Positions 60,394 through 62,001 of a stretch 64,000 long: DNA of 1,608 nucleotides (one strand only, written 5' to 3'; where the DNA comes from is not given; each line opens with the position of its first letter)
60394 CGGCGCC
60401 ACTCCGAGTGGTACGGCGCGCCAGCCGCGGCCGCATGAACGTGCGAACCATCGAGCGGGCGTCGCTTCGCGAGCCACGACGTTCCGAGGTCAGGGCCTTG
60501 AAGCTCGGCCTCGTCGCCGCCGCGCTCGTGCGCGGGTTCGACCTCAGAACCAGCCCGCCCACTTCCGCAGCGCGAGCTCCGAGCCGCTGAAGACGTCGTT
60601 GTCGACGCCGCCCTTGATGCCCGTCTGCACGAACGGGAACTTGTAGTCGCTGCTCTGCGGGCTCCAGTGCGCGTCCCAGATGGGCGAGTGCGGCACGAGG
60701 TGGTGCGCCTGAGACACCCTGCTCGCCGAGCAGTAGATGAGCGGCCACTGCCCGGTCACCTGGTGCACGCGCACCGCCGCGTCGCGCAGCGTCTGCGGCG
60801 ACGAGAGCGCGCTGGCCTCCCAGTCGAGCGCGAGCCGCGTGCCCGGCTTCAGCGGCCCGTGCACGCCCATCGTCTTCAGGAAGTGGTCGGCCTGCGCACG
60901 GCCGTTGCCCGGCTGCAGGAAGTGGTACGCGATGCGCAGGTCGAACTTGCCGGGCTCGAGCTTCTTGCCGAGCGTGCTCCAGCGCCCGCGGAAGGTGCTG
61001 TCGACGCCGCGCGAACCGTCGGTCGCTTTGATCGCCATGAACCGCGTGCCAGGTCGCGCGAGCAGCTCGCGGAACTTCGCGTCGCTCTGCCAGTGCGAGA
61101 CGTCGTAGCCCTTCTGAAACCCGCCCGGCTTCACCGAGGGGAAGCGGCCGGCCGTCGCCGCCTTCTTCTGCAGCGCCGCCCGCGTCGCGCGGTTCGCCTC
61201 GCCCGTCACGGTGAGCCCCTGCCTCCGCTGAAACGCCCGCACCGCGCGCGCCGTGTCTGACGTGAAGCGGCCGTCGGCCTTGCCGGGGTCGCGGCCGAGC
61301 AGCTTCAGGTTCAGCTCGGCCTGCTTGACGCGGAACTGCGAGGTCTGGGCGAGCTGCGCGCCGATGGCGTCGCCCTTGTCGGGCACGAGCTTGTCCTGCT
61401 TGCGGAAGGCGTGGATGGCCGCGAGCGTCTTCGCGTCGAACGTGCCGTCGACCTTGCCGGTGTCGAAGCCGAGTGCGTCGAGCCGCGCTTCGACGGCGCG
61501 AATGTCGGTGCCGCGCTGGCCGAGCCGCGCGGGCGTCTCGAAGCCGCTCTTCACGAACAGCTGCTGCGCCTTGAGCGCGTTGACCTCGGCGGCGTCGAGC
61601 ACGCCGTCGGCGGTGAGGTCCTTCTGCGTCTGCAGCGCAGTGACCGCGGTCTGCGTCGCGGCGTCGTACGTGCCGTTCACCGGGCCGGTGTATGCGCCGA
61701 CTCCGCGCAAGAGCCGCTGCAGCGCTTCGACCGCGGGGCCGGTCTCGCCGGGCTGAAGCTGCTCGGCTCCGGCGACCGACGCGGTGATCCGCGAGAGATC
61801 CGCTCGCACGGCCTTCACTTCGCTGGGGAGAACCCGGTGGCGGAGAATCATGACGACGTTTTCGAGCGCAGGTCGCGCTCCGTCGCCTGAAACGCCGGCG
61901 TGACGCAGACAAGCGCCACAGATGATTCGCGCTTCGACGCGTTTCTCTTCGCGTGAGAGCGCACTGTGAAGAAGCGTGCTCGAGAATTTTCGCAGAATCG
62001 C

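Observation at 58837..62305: Signal-peptide-less GH25 muramidase with four PG-binding repeats, flanked by an unknown 504-aa protein and a small Lys-rich protein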

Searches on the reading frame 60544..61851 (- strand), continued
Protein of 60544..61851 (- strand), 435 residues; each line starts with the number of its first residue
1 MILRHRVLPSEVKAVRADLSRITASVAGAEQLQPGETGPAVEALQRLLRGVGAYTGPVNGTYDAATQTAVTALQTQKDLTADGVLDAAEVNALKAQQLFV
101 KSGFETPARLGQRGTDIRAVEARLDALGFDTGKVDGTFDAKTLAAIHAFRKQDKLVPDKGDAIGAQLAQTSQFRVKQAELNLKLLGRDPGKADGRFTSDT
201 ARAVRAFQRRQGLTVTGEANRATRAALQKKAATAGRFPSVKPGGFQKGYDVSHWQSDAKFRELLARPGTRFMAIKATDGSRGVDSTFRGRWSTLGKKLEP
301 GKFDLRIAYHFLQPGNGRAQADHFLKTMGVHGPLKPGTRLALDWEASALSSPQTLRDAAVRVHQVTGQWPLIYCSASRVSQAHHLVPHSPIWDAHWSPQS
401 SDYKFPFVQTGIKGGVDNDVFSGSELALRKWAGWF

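Call 64: predict_structure(alignment_id=A3)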
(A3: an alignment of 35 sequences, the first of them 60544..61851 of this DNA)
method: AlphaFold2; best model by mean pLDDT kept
length: 435 residues; sequences in the alignment: 35
mean_pLDDT: 96.1   pTM: 0.87
mean pLDDT of the five models: 96.1, 95.6, 94.7, 93.6, 93.1
residues with pLDDT >= 90: 415; 70-90: 19; 50-70: 1; < 50: 0
segments of 3 or more residues with pLDDT < 50: none
pLDDT, mean of each block of 10 residues (from residue 1): 96 98 87 95 98 96 98 97 96 97 94 98 98 97 98 91 96 97 97 97 98 98 97 94 96 96 97 97 95 96 97 98 97 96 95 98 98 96 97 92 96 94 97 93
secondary structure, 60 per line:
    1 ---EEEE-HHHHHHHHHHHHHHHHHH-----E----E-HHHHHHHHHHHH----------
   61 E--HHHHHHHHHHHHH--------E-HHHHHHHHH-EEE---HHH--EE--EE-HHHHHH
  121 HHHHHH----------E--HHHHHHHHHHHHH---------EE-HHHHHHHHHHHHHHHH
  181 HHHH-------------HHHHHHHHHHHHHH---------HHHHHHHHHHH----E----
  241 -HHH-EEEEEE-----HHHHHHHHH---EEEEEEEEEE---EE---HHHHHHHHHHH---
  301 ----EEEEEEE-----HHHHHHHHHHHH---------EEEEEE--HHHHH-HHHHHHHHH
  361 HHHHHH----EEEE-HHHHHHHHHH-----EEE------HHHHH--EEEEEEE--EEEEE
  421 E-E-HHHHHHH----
elements in order: E4-7 H9-26 H39-50 H64-76 H87-95 E97-99 H115-126 H140-152 H165-184 H198-211 H221-231 E246-251 H257-265 E269-278 H287-297 E305-311 H317-328 E338-343 H346-350 H352-366 E371-374 H376-385 E391-393 H400-404 E407-413 E416-421 H425-431

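Call 67: fold_search(model_id=the predicted structure, library=pdb)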
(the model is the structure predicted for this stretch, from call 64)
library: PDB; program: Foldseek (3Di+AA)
matches with E <= 10: 751; with E <= 0.001: 19
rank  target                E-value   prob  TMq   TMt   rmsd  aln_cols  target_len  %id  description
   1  2x8r_A                3.1e-11  1.00  0.36  0.72   3.7       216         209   27  The structure of a family GH25 lysozyme from Aspergillus fumigatus (released 2010-09-08)
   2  2x8r_B                4.4e-11  1.00  0.37  0.72   3.6       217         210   27  The structure of a family GH25 lysozyme from Aspergillus fumigatus (released 2010-09-08)
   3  1jfx                  4.4e-11  1.00  0.35  0.66   4.2       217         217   27  Crystal structure of the bacterial lysozyme from Streptomyces coelicolor at 1.65 A resolution (released 2001-09-05)
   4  6zm8                  8.3e-11  1.00  0.37  0.73   3.8       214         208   27  Structure of muramidase from Acremonium alcalophilum (released 2021-07-14)
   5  6zmv_A                1.2e-10  1.00  0.37  0.74   3.3       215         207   25  Structure of muramidase from Trichobolus zukalii (released 2021-07-14)
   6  2wag                  1.2e-09  1.00  0.37  0.70   3.6       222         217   23  The Structure of a family 25 Glycosyl hydrolase from Bacillus anthracis. (released 2009-06-23)
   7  4kru                  2.9e-08  1.00  0.33  0.64   4.3       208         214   20  X-ray structure of catalytic domain of endolysin from clostridium perfringens phage phiSM101 (released 2014-04-02)
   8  4krt_A                6.7e-08  1.00  0.35  0.43   4.2       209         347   19  X-ray structure of endolysin from clostridium perfringens phage phiSM101 (released 2014-04-02)
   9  4krt_B                9.5e-08  1.00  0.33  0.42   4.2       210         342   20  X-ray structure of endolysin from clostridium perfringens phage phiSM101 (released 2014-04-02)
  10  5a6s_A                2.2e-07  1.00  0.30  0.45   4.6       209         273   19  Crystal structure of the CTP1L endolysin reveals how its activity is regulated by a secondary translation product (released 2015-12-30)
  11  5jip_A                9.3e-07  1.00  0.33  0.43   5.1       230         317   19  Crystal structure of the Clostridium perfringens spore cortex lytic enzyme SleM (released 2016-08-10)
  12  3hmc                  1.7e-05  1.00  0.32  0.67   4.3       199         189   12  Endolysin from Bacillus anthracis (released 2010-06-09)
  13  2wwd_A                2.1e-05  1.00  0.32  0.32   4.7       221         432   14  3D-structure of the modular autolysin LytC from Streptococcus pneumoniae in complex with pneummococcal peptidoglycan f (released 2010-04-21)
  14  4jz5                  3.0e-05  1.00  0.34  0.66   4.2       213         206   15  High-resolution structure of catalytic domain of endolysin ply40 from bacteriophage P40 of Listeria monocytogenes (released 2014-04-09)
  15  4ff5                  6.0e-05  1.00  0.34  0.62   4.3       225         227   13  Structure basis of a novel virulence factor GHIP a glycosyl hydrolase 25 of Streptococcus pneumoniae participating in ho (released 2013-07-17)
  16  3bkh                  6.8e-05  1.00  0.16  0.26  15.5       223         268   15  Crystal structure of the bacteriophage phiKZ lytic transglycosylase, gp144 (released 2008-01-08)
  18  6tci                  3.5e-04  1.00  0.15  0.87   1.0        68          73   34  The crystal structure of SleB N-terminal domain (released 2020-11-18)
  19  5nm7_A                9.5e-04  0.98  0.15  0.25  16.1       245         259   22  Crystal structure of Burkholderia AP3 phage endolysin (released 2018-02-14)
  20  5nm7_G                2.6e-03  0.95  0.15  0.24  15.3       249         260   22  Crystal structure of Burkholderia AP3 phage endolysin (released 2018-02-14)
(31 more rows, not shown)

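Call 68: find_encoding_contigs(protein=P0047, flank=6000, max_places=1)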
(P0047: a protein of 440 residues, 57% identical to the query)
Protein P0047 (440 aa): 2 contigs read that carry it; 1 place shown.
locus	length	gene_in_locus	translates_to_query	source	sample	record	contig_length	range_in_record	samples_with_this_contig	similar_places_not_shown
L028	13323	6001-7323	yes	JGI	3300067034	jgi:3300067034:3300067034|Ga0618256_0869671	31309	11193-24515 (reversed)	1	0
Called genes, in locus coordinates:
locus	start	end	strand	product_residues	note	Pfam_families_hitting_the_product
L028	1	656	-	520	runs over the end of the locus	-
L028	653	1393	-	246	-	PF14326:DUF4384 (weak)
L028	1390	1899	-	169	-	PF04542:Sigma70_r2, PF08281:Sigma70_r4_2 (weak), PF04545:Sigma70_r4 (faint)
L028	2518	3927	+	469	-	PF00526:Dicty_CTDC (weak)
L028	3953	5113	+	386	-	-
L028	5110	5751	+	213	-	PF00702:Hydrolase, PF12710:HAD, PF13419:HAD_2, PF13242:Hydrolase_like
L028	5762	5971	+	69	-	-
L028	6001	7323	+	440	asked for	PF01471:PG_binding_1, PF08823:PG_binding_2 (faint), PF01471:PG_binding_1, PF01183:Glyco_hydro_25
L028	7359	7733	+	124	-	-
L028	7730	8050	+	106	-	-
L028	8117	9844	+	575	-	PF01368:DHH, PF02272:DHHA1, PF17768:RecJ_OB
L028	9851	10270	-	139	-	PF01850:PIN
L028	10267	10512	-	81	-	PF02604:PhdYeFM_antitox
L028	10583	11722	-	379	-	PF07224:Chlorophyllase (faint)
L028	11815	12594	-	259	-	-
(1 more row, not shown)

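Call 69: find_encoding_contigs(protein=P0042, flank=6000, max_places=1)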
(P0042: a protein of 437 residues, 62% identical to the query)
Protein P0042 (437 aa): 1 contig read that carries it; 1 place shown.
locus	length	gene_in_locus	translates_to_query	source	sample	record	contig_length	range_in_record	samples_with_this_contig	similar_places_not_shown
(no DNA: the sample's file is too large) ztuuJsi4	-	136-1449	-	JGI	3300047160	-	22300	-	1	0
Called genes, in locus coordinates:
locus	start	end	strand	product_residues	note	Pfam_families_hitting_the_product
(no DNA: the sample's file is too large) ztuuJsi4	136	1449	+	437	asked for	PF01471:PG_binding_1, PF08823:PG_binding_2 (faint), PF01471:PG_binding_1, PF01183:Glyco_hydro_25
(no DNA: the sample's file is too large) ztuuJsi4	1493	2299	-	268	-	PF03767:Acid_phosphat_B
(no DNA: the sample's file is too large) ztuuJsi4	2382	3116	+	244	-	-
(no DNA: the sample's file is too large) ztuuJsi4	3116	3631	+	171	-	PF14245:Pilin_PilA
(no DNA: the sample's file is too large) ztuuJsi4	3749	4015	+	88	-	-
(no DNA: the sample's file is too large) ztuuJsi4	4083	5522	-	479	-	PF00089:Trypsin, PF13365:Trypsin_2, PF00595:PDZ (faint), PF13180:PDZ_2, PF17815:PDZ_3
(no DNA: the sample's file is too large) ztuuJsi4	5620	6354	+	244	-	PF04445:SAM_MT, PF01135:PCMT (weak)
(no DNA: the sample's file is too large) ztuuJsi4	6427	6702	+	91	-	-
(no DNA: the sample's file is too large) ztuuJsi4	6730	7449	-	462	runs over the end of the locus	PF15780:ASH (faint), PF22544:HYDIN_VesB_CFA65-like_Ig (faint), PF22073:Cep192_D4 (faint)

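Call 70: find_encoding_contigs(protein=P0075, flank=6000, max_places=1)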
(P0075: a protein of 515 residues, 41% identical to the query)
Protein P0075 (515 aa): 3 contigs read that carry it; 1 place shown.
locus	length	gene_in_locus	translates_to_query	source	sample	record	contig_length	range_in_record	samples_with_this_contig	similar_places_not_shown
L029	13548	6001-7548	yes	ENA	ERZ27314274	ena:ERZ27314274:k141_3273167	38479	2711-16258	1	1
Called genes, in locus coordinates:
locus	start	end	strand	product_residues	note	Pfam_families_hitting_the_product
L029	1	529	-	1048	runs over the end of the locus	-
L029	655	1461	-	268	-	-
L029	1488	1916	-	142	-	PF03061:4HBT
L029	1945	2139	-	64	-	-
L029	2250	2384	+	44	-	-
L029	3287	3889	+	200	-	PF07719:TPR_2 (faint), PF00515:TPR_1 (faint), PF13371:TPR_9 (weak), PF13428:TPR_14 (faint), PF13432:TPR_16, PF14559:TPR_19 (weak)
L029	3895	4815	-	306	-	PF00440:TetR_N (weak), PF02909:TetR_C_1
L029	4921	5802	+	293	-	PF20533:DUF6748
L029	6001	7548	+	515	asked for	PF08823:PG_binding_2 (faint), PF01471:PG_binding_1, PF09374:PG_binding_3 (faint), PF01471:PG_binding_1, PF00182:Glyco_hydro_19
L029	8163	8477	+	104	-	PF07237:DUF1428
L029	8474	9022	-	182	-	PF08530:PepX_C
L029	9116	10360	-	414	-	PF02129:Peptidase_S15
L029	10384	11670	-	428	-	-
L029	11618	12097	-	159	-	PF03692:CxxCxxCC (weak)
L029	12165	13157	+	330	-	PF25231:DUF7847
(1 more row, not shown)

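Call 77: find_encoding_contigs(protein=P0033, flank=5000, max_places=2)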
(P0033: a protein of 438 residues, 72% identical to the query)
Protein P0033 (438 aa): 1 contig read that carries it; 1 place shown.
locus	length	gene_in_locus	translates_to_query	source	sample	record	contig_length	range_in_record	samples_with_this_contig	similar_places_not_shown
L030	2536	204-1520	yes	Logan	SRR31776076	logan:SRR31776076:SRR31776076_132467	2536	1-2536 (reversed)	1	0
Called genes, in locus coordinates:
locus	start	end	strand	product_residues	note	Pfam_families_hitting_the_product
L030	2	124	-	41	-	?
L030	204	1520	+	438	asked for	PF01471:PG_binding_1, PF08823:PG_binding_2 (faint), PF01471:PG_binding_1, PF01183:Glyco_hydro_25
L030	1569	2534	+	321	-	?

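Call 78: find_encoding_contigs(protein=P0036, flank=5000, max_places=2)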
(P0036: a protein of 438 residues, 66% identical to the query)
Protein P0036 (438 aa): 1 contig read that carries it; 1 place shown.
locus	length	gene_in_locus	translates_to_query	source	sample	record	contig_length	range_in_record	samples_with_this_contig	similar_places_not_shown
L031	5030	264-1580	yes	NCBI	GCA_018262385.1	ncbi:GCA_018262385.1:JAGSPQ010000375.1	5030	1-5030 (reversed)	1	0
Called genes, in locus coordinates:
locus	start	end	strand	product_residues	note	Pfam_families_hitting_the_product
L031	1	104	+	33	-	?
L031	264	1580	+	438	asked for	PF01471:PG_binding_1, PF08823:PG_binding_2 (faint), PF01471:PG_binding_1, PF01183:Glyco_hydro_25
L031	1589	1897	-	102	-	PF13428:TPR_14 (faint), PF13174:TPR_6 (faint), PF13431:TPR_17 (faint), PF14559:TPR_19 (faint), PF00515:TPR_1 (faint), PF07719:TPR_2 (weak), PF13432:TPR_16, PF13414:TPR_11 (weak)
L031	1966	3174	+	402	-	PF00171:Aldedh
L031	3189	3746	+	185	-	PF02410:RsfS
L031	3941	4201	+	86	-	PF02590:SPOUT_MTase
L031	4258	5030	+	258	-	?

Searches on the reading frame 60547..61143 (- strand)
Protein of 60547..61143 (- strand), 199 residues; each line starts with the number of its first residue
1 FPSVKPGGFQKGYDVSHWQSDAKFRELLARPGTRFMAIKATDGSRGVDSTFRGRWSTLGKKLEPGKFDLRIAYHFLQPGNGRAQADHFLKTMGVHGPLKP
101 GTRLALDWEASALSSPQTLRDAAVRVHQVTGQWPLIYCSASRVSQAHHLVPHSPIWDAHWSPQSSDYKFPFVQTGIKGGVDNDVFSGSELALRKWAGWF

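Call 75: search_solved_structures(query=window:60547-61143:-, max_evalue=0.001, show_alignments=2)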
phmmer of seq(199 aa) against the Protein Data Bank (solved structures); distinct sequences matched with E-value up to 0.001: 6.
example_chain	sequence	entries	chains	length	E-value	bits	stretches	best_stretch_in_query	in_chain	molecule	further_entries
6zm8_A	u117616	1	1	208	2.8e-08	37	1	12-161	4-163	muramidase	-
6zmv_A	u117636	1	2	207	3.4e-07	33.5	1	12-137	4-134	muramidase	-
2x8r_A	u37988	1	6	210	4e-07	33.2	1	11-141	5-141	GLYCOSYL HYDROLASE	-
2wag_A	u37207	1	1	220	8.4e-07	32.2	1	11-100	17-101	LYSOZYME, PUTATIVE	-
4kru_A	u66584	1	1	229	4.8e-06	29.7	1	10-162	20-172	Autolytic lysozyme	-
4krt_A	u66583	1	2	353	1.5e-05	28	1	10-162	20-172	Autolytic lysozyme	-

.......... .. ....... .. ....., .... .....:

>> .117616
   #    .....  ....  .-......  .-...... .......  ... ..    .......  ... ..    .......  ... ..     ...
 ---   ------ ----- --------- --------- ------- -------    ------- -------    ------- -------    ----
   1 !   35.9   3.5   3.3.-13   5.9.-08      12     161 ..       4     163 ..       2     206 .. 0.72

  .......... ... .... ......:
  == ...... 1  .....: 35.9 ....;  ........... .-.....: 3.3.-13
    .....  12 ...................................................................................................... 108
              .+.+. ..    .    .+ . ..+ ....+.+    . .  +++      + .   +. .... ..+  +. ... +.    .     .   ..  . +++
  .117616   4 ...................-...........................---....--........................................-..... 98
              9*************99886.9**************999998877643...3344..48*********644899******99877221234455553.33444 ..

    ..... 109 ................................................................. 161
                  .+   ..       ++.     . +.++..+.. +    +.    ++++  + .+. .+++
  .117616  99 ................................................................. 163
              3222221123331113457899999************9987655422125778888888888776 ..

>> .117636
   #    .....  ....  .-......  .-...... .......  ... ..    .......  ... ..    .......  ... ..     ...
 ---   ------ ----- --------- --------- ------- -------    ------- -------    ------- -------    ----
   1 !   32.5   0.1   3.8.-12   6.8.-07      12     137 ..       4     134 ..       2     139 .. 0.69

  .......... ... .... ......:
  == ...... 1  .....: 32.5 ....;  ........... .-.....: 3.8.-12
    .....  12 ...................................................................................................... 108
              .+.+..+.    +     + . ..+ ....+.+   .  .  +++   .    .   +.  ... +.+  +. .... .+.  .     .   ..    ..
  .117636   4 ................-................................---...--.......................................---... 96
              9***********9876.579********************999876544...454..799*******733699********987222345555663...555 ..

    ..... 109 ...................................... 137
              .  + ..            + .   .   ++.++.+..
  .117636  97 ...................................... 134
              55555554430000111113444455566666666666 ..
